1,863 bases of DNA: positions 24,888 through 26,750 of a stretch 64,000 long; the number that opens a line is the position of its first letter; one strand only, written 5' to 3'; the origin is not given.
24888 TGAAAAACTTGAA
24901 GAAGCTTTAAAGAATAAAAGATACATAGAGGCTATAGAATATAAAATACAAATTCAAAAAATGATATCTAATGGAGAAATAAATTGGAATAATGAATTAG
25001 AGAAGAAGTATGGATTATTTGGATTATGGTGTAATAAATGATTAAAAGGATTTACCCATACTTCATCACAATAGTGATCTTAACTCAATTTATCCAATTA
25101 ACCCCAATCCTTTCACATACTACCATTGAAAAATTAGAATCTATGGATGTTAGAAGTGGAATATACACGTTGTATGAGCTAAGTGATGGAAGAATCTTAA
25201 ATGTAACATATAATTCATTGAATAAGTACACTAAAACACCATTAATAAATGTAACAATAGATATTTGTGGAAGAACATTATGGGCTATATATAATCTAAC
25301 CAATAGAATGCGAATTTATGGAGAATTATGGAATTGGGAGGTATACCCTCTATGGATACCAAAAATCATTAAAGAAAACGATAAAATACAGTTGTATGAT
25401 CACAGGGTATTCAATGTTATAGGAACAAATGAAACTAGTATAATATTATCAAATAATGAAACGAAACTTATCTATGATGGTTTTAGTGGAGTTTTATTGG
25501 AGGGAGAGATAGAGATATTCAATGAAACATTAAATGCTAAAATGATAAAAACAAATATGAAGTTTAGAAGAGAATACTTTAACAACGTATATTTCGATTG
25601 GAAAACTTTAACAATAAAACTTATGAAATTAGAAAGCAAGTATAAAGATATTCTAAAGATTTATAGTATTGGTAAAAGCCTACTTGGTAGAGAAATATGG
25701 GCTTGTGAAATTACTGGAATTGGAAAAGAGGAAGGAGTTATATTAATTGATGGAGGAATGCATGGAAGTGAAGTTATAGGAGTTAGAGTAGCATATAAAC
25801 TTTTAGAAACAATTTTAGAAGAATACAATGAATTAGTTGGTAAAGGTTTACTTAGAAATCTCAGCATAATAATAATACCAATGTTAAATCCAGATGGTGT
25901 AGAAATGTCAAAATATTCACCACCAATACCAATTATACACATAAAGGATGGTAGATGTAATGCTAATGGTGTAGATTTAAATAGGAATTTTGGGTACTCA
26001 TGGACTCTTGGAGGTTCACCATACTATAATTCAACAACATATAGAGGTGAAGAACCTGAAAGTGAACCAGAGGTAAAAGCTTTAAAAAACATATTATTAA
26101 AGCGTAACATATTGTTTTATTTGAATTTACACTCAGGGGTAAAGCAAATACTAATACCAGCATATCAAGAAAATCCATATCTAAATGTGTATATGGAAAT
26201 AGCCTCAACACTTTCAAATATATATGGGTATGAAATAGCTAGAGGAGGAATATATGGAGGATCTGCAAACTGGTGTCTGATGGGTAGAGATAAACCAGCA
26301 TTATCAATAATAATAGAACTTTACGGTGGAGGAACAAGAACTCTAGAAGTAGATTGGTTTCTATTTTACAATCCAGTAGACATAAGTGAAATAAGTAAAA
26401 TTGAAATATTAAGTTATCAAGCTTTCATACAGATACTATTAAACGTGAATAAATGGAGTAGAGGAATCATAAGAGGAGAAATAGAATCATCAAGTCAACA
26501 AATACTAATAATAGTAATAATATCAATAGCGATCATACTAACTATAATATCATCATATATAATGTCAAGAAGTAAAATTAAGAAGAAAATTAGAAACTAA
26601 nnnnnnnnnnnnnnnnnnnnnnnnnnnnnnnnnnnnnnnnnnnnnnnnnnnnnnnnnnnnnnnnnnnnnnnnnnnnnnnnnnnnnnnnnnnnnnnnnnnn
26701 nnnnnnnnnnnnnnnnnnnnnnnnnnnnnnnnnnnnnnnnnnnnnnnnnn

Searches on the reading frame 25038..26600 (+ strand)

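Call 36: search_protein_families(library=pfam, proteins=[window:25038-26600:+], max_evalue=0.01)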
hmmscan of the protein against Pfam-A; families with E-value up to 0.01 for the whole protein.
window:25038-26600:+ (520 aa): 2 families
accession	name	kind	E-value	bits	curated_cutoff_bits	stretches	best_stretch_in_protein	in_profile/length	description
PF00246.29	Peptidase_M14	-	5.2e-46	158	21.6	1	196-385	6-206/286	Zinc carboxypeptidase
PF24827.1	AstE_AspA_cat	-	8.9e-05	22.6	25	1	235-380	5-119/192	Succinylglutamate desuccinylase/Aspartoacylase catalytic domain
